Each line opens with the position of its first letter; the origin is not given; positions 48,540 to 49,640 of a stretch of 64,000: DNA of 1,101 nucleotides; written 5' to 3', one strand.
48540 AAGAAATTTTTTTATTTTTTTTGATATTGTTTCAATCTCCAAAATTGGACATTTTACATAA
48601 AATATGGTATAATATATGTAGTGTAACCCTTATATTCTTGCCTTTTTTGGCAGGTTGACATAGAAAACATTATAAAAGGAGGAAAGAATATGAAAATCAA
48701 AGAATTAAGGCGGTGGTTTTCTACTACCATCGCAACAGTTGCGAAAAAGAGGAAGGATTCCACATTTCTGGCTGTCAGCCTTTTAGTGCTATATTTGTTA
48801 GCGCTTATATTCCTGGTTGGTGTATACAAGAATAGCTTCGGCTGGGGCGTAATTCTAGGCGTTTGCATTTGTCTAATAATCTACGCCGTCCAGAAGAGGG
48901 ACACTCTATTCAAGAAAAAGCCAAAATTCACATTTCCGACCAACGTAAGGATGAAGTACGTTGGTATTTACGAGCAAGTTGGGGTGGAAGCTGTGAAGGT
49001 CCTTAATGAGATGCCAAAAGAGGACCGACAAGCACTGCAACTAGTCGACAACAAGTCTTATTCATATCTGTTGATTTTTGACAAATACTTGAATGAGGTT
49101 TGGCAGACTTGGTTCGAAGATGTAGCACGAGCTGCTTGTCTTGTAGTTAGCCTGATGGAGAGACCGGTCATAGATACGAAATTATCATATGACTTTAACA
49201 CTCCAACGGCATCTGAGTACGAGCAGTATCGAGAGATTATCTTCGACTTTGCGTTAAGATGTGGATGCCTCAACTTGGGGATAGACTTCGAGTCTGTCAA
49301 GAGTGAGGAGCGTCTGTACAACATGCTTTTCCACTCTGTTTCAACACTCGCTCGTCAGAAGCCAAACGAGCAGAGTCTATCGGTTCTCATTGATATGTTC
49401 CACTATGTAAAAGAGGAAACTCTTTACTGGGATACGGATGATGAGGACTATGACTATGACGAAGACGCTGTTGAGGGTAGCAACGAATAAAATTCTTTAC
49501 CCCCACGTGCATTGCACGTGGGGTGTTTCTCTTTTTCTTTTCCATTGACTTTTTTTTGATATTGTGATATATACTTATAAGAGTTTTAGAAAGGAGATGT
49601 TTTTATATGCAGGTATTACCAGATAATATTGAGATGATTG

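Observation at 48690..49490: Cassette cargo: an unassignable 266-aa membrane-tethered protein, candidate novel defence, exclusion or toxin-type effector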

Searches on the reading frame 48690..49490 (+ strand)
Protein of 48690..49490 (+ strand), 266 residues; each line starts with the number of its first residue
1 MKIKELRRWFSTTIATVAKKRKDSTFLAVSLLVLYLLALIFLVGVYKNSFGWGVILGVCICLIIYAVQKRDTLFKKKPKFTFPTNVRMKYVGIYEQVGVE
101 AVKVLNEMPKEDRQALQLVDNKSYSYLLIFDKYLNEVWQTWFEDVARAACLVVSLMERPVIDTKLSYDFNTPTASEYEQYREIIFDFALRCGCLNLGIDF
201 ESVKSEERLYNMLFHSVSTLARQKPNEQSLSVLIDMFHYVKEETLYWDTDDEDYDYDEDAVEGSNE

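Call 5: search_protein_families(library=pfam, proteins=[window:48690-49490:+], max_evalue=1)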
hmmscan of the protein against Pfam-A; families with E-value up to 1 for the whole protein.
window:48690-49490:+ (266 aa): 4 families
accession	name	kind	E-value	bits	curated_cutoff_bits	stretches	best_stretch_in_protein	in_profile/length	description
PF03899.21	ATP-synt_I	-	0.0097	16.8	25.1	1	29-77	5-52/99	ATP synthase I chain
PF13398.12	Peptidase_M50B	-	0.033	14.3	26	1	26-71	96-137/201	Peptidase M50B-like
PF01040.23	UbiA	-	0.087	12.5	34.2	1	14-79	177-241/250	UbiA prenyltransferase family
PF07074.17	TRAP-gamma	-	0.097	12.7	25.2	1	10-77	9-76/170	Translocon-associated protein, gamma subunit (TRAP-gamma)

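Call 6: find_homologous_proteins(query=window:48690-49487:+, max_evalue=0.001)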
Query window:48690-49487:+ (266 aa): 1 proteins with E <= 0.001 among 1020 candidates.
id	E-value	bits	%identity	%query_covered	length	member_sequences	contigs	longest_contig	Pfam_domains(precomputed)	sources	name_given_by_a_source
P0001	3.9e-172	589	98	100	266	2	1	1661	-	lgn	-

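Call 7: search_protein_families(library=ncbifam, proteins=[window:48690-49487:+], max_evalue=1)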
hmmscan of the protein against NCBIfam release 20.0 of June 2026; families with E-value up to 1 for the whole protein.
window:48690-49487:+ (266 aa): 1 family
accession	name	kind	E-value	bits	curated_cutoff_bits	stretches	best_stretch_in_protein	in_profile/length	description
TIGR01695.1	murJ_mviN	equivalog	0.074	11.8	235.55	1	32-85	167-221/506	murein biosynthesis integral membrane protein MurJ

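Call 8: search_protein_families(library=padloc, proteins=[window:48690-49487:+], max_evalue=1)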
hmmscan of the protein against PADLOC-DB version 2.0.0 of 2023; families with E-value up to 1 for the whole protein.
window:48690-49487:+ (266 aa): 0 families

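Call 9: search_protein_families(library=phrogs, proteins=[window:48690-49487:+], max_evalue=1)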
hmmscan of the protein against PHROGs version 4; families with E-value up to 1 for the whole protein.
window:48690-49487:+ (266 aa): 1 family
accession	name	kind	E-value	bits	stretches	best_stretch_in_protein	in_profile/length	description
phrog_3793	-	unknown function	0.65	10.1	1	28-87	22-81/272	-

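Call 10: find_encoding_contigs(protein=P0001, flank=10000, max_places=10)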
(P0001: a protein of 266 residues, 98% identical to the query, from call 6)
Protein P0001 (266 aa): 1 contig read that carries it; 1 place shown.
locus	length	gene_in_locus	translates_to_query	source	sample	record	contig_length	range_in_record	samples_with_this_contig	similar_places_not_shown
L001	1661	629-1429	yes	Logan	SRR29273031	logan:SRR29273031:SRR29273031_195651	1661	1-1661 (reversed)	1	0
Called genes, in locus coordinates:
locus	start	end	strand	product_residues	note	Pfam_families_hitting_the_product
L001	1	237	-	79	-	?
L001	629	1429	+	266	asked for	-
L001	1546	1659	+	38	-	?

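Call 21: search_protein_representatives(protein=window:48690-49487:+)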
Query: 266 residues. Proteins with E-value up to 0.001 (for the whole library): 5; up to 1e-10: 3; up to 1e-30: 1. The best 5 are listed.
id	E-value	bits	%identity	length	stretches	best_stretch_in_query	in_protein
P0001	1.2e-172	588.6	98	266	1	1-266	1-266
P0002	1.2e-24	103.6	100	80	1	1-55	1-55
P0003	2.2e-14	70.1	31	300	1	29-222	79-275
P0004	1.7e-09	54.0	32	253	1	64-239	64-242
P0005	1.8e-09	54.0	26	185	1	82-231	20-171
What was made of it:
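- On Unnamed family defined here (the rpoB-Sm slot protein): HMMER E-values of 2e-14 to 2e-9 for the single sequence (call 21).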

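Call 22: predict_structure(protein=window:48690-49487:+)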
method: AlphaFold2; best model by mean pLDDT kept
length: 266 residues; sequences in the alignment: 1
mean_pLDDT: 43.8   pTM: 0.24
mean pLDDT of the five models: 43.8, 42.2, 42.0, 40.6, 39.4
residues with pLDDT >= 90: 0; 70-90: 13; 50-70: 58; < 50: 195
segments of 3 or more residues with pLDDT < 50: 66-200, 202-251, 262-266
pLDDT, mean of each block of 10 residues (from residue 1): 63 59 60 74 65 59 50 34 27 32 39 34 30 31 37 33 27 35 45 45 46 46 42 42 37 50 39
secondary structure, 60 per line:
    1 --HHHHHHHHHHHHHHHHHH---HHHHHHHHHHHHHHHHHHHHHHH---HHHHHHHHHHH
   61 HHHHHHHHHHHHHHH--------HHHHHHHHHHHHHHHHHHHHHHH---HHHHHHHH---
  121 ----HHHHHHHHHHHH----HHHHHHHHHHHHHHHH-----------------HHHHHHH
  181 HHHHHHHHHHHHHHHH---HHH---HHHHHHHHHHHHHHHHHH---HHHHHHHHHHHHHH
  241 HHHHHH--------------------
elements in order: H3-20 H24-46 H50-75 H84-106 H110-117 H125-136 H141-156 H174-196 H206-223 H227-246
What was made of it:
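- Tried and rejected: A single-sequence AlphaFold model was unusable (pLDDT 44; call 22).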

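Call 25: find_homologous_proteins(query=A2, max_evalue=0.01)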
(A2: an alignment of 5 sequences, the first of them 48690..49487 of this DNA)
Query A2 (5 sequences) (266 aa, profile of the alignment): 3 proteins with E <= 0.01 among 6004 candidates.
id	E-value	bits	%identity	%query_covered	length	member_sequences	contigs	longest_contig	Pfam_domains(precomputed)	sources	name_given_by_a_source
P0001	1.1e-117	410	98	100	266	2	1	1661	-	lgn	-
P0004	1.8e-93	331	33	58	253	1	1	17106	-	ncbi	-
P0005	5.6e-70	254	26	63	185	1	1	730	-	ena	-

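Call 26: find_encoding_contigs(protein=P0004, flank=10000)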
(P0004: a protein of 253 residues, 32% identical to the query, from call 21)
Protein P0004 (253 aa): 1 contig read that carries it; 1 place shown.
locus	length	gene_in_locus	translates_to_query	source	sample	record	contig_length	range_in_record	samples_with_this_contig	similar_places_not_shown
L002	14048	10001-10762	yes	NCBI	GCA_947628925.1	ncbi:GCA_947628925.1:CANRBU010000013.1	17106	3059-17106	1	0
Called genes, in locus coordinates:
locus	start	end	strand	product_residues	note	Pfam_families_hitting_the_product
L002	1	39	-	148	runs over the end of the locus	PF01281:Ribosomal_L9_N, PF03948:Ribosomal_L9_C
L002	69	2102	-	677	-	PF24898:GGDEF_GdpP, PF01368:DHH, PF02272:DHHA1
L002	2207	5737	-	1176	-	PF04997:RNA_pol_Rpb1_1, PF00623:RNA_pol_Rpb1_2, PF04983:RNA_pol_Rpb1_3, PF05000:RNA_pol_Rpb1_4, PF04998:RNA_pol_Rpb1_5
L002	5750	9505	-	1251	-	PF04563:RNA_pol_Rpb2_1, PF04561:RNA_pol_Rpb2_2, PF04565:RNA_pol_Rpb2_3, PF10385:RNA_pol_Rpb2_45, PF00562:RNA_pol_Rpb2_6, PF04560:RNA_pol_Rpb2_7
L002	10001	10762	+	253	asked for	-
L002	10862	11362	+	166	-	PF06695:Sm_multidrug_ex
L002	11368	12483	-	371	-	PF01594:AI-2E_transport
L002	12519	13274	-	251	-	PF03372:Exo_endo_phos, PF14529:Exo_endo_phos_2 (weak)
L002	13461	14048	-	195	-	?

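Call 27: find_encoding_contigs(protein=P0005, flank=10000)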
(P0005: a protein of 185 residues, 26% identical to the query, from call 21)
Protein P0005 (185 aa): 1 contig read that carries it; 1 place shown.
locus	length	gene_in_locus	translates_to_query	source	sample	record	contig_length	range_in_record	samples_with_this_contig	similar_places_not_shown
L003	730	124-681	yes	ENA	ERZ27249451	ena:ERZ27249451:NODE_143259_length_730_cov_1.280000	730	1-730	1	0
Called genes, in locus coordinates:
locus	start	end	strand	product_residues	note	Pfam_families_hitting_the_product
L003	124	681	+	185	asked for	-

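Call 28: find_encoding_contigs(protein=P0003, flank=10000)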
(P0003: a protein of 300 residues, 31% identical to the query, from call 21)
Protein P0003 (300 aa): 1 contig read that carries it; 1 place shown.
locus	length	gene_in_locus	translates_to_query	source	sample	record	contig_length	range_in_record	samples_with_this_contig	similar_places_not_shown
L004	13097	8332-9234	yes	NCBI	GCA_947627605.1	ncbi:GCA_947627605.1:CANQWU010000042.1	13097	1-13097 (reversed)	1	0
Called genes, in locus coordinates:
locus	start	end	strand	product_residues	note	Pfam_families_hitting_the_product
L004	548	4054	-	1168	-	PF04997:RNA_pol_Rpb1_1, PF00623:RNA_pol_Rpb1_2, PF04983:RNA_pol_Rpb1_3, PF05000:RNA_pol_Rpb1_4, PF04998:RNA_pol_Rpb1_5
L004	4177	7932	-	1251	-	PF04563:RNA_pol_Rpb2_1, PF04561:RNA_pol_Rpb2_2, PF04565:RNA_pol_Rpb2_3, PF10385:RNA_pol_Rpb2_45, PF00562:RNA_pol_Rpb2_6, PF04560:RNA_pol_Rpb2_7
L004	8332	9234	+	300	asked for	PF07695:7TMR-DISM_7TM (weak)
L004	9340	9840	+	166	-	PF06695:Sm_multidrug_ex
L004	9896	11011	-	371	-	PF01594:AI-2E_transport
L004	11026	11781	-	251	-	PF03372:Exo_endo_phos, PF14529:Exo_endo_phos_2 (faint)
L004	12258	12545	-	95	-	PF02452:PemK_toxin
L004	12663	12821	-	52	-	-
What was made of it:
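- On Type VII MNT-HEPN toxin-antitoxin pair: L002 and L004 carry the family gene without MNT (calls 26, 28).
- The homologues lack MNT (calls 26, 28).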

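Call 32: find_related_loci(query=A2, collection=genome_contigs, flank=6000)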
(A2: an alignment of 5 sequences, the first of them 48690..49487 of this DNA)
Query A2 (266 aa) in genome_contigs; peptide patterns used: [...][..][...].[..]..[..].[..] (x = any residue, [..] = any of these).
12 stretches matched a pattern; 2 encode a relative of the query (tblastn E <= 1e-3); 2 distinct loci.
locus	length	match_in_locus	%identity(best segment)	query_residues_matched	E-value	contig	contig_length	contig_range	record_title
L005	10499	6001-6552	30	39-220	2e-19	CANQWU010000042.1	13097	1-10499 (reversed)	MAG: uncultured Clostridia bacterium isolate Lapin-010__bin20 genome assembly, contig: Lapin-010__NODE_1766_length_13097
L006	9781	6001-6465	34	89-241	4e-14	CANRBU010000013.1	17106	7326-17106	MAG: uncultured Clostridia bacterium isolate Lapin-028__bin77 genome assembly, contig: Lapin-028__NODE_3714_length_17106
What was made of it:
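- Synteny of homologues: calls 26, 28, 32.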

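Call 33: find_related_loci(query=A2, collection=viral_contigs, flank=6000)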
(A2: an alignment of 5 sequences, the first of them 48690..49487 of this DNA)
Query A2 (266 aa) in viral_contigs; peptide patterns used: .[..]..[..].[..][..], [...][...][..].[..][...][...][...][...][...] (x = any residue, [..] = any of these).
128 stretches matched a pattern, but none encodes a relative of the query by tblastn (E <= 1e-3).
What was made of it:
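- On Phage-encoded proteins (PHROGs, IMG/VR, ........) or plasmid cargo: No relative in viral contigs (call 33).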

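Call 34: find_related_loci(query=A2, collection=metagenome_contigs, flank=6000)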
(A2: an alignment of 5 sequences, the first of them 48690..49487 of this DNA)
Query A2 (266 aa) in metagenome_contigs; peptide patterns used: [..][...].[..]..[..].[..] (x = any residue, [..] = any of these).
104 stretches matched a pattern, but none encodes a relative of the query by tblastn (E <= 1e-3).

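Call 49: search_solved_structures(query=A2, max_evalue=10)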
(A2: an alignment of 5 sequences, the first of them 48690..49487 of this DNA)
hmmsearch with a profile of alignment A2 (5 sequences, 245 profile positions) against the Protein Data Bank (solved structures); distinct sequences matched with E-value up to 10: 0.
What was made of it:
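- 48939..49430 (+): Conserved cytoplasmic all-alpha domain (aa 84-247), the family-defining core. Motifs: RMKY, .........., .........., T-x-SE-[FY]-E. No PDB sequence match (call 49).
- Tried and rejected: A PDB sequence-profile search found nothing at E up to 10 (call 49).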

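Call 50: search_protein_families(library=pfam, alignment_id=A2, max_evalue=5)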
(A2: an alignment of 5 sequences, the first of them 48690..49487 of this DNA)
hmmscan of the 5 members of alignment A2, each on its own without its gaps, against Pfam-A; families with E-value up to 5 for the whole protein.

A. member 1, window:48690-49487:+ (266 aa): 4 families
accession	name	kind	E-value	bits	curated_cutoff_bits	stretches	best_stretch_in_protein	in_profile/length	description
PF03899.21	ATP-synt_I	-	0.0097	16.8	25.1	1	29-77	5-52/99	ATP synthase I chain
PF13398.12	Peptidase_M50B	-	0.033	14.3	26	1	26-71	96-137/201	Peptidase M50B-like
PF01040.23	UbiA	-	0.087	12.5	34.2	1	14-79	177-241/250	UbiA prenyltransferase family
PF07074.17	TRAP-gamma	-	0.097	12.7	25.2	1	10-77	9-76/170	Translocon-associated protein, gamma subunit (TRAP-gamma)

B. families by the number of members that match (of 5 scanned): 10 families
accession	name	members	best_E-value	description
PF13398.12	Peptidase_M50B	2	0.026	Peptidase M50B-like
PF07695.17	7TMR-DISM_7TM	1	2.2e-06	7TM diverse intracellular signalling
PF10856.13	DUF2678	1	0.0013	Protein of unknown function (DUF2678)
PF03899.21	ATP-synt_I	1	0.0097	ATP synthase I chain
PF01040.23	UbiA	1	0.087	UbiA prenyltransferase family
PF07074.17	TRAP-gamma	1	0.097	Translocon-associated protein, gamma subunit (TRAP-gamma)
PF13567.11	DUF4131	1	0.12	Domain of unknown function (DUF4131)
PF09843.14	DUF2070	1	0.22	Predicted membrane protein (DUF2070)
PF05875.18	Ceramidase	1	0.39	Ceramidase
PF04123.18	DUF373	1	1.4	Domain of unknown function (DUF373)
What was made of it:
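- On HEPN superfamily (HepT-type RNase toxin): Only sub-threshold hits to TM-segment families were found, for all 5 members at E up to 5 (calls 5, 7, 50).
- No HEPN profile hit was found in any member (calls 5, 7, 50).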

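Call 58: predict_structure(alignment_id=A2)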
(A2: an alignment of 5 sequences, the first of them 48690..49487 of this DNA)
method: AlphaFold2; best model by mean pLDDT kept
length: 266 residues; sequences in the alignment: 5
mean_pLDDT: 70.2   pTM: 0.59
mean pLDDT of the five models: 70.2, 69.4, 65.6, 52.8, 51.0
residues with pLDDT >= 90: 43; 70-90: 95; 50-70: 75; < 50: 53
segments of 3 or more residues with pLDDT < 50: 1-6, 20-23, 44-47, 70-82, 166-173, 248-256, 260-266
pLDDT, mean of each block of 10 residues (from residue 1): 51 55 52 59 52 55 56 40 67 89 86 76 79 81 85 92 59 64 92 90 89 89 84 88 65 49 41
secondary structure, 60 per line:
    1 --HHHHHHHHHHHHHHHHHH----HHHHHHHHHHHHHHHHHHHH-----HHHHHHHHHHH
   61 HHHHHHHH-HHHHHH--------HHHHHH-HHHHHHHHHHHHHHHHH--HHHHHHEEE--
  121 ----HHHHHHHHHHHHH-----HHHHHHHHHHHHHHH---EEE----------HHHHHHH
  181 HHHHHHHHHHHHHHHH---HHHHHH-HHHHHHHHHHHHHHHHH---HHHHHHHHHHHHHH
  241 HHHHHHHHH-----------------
elements in order: H3-20 H25-44 H50-68 H70-75 H84-89 H91-107 H110-115 E116-118 H125-137 H143-157 E161-163 H174-196 H200-205 H207-223 H227-249
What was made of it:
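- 48939..49430 (+): AlphaFold with the family alignment gives block-mean pLDDT of about 76-92 across most of this domain, dipping to about 59-64 at aa 161-180 (call 58).
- On HEPN superfamily (HepT-type RNase toxin): The AlphaFold model is confident over most of aa 84-247 (call 58).
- T173/S175/E176 sit at the N-terminus of helix 174-196 and P159 just after helix 143-157 (call 58).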

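Call 60: fold_search(model_id=the predicted structure, library=pdb)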
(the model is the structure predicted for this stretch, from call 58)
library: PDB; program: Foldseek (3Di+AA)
matches with E <= 10: 228; with E <= 0.001: 0
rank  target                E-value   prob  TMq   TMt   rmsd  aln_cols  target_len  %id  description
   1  9ipy                  5.9e-01  0.12  0.18  0.14  26.8       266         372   12  Structure of JR14a-bound human C3aR (released 2025-04-23)
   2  7drw_L                8.0e-01  0.13  0.15  0.19  19.3       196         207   10  Bovine 20S immunoproteasome in complex with two human PA28alpha-beta activators (released 2021-01-20)
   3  4qm0_C                1.0e+00  0.06  0.13  0.14  16.6       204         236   11  Crystal structure of RORc in complex with a tertiary sulfonamide inverse agonist (released 2014-09-17)
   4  7vdp_C                1.1e+00  0.16  0.19  0.30  15.7       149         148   11  The structure of cyclin-dependent kinase 5 (CDK5) in complex with p25 and Compound 1 (released 2022-03-09)
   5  8ugc_A                1.1e+00  0.10  0.16  0.12  14.0       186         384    9  FD15: Flat repeat helix-turn-helix-turn protein (released 2023-12-27)
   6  3crj_A                1.3e+00  0.18  0.22  0.29  13.2       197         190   14  Crystal structure of a TetR transcription regulator from Haloarcula marismortui ATCC 43049 (released 2008-04-22)
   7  8cil_B                1.3e+00  0.11  0.21  0.18  23.6       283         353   11  Crystal structure of Coxiella burnetii Fic protein 2 (released 2023-11-15)
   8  6vq6_b                1.3e+00  0.04  0.10  0.14  20.3       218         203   10  Mammalian V-ATPase from rat brain - composite model of rotational state 1 bound to ADP and SidK (built from focused re (released 2020-03-18)
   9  7uzj_S                1.3e+00  0.03  0.12  0.12  20.6       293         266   11  Rat Kidney V1 complex with SidK and NCOA7B, State 1 (released 2023-11-22)
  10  5cwi                  1.4e+00  0.11  0.18  0.20  18.8       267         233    9  Crystal structure of de novo designed helical repeat protein DHR18 (released 2015-12-16)
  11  6bn6_B                1.4e+00  0.06  0.14  0.15  16.9       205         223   13  IDENTIFICATION OF BICYCLIC HEXAFLUOROISOPROPYL ALCOHOL SULFONAMIDES AS RORGT/RORC INVERSE AGONISTS (released 2017-12-20)
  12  8tlp_B                1.5e+00  0.18  0.22  0.26  17.3       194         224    7  Computationally designed tunable C2 symmetric tandem repeat homodimer, D_3_633_8x without peptide (released 2024-12-11)
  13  3crj_B                1.5e+00  0.15  0.23  0.30  13.5       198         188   13  Crystal structure of a TetR transcription regulator from Haloarcula marismortui ATCC 43049 (released 2008-04-22)
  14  7yqc_A                1.5e+00  0.06  0.14  0.17  22.0       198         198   10  EM structure of human PA28gamma (released 2022-09-21)
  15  3cax                  1.5e+00  0.06  0.13  0.10  16.4       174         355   10  Crystal structure of uncharacterized protein PF0695 (released 2008-03-18)
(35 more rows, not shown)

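Call 62: fold_search(model_id=the predicted structure, library=viral)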
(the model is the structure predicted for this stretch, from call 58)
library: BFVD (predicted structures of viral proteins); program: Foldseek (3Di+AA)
matches with E <= 10: 218; with E <= 0.001: 0
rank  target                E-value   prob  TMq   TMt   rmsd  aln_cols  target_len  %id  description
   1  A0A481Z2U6            2.1e-01  0.23  0.17  0.24  19.5       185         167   12  Uncharacterized protein [Pithovirus LCPAC101]
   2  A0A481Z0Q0            3.0e-01  0.11  0.13  0.10  24.1       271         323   10  Uncharacterized protein [Mimivirus LCMiAC02]
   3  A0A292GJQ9            5.2e-01  0.21  0.19  0.23  18.3       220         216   13  (no name in the UniProt tables at hand)
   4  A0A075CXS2            6.0e-01  0.11  0.15  0.16  24.3       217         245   13  Membrane protein EE38 [Elephant endotheliotropic herpesvirus 5]
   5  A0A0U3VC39            7.3e-01  0.16  0.18  0.22  22.8       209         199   10  Protein E7 (Fragment) [Elephant endotheliotropic herpesvirus 4A]
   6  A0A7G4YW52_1          8.1e-01  0.12  0.17  0.07  25.1       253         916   10  (no name in the UniProt tables at hand)
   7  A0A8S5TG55            9.0e-01  0.07  0.14  0.14  22.9       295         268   12  Uncharacterized protein [Myoviridae sp. ctIty1]
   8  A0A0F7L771            9.5e-01  0.06  0.12  0.07  22.3       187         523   11  Phage head morphogenesis domain-containing protein [uncultured marine virus]
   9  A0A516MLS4            1.0e+00  0.10  0.20  0.15  22.4       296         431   11  (no name in the UniProt tables at hand)
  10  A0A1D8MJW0            1.0e+00  0.08  0.17  0.14  21.2       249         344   13  Putative rep protein [uncultured virus]
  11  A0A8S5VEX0            1.1e+00  0.08  0.14  0.17  15.4       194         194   10  Uncharacterized protein [Siphoviridae sp. ctSXZ3]
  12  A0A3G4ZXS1            1.1e+00  0.05  0.13  0.12  18.4       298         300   15  Uncharacterized protein [Edafosvirus sp.]
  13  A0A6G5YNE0            1.2e+00  0.13  0.15  0.15  17.7       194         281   12  (no name in the UniProt tables at hand)
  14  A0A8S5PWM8            1.2e+00  0.09  0.16  0.18  19.3       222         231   12  Nucleotide modification associated domain 1 [Siphoviridae sp. ct9GL2]
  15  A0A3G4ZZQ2            1.3e+00  0.10  0.19  0.17  16.2       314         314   12  Uncharacterized protein [Gaeavirus sp.]
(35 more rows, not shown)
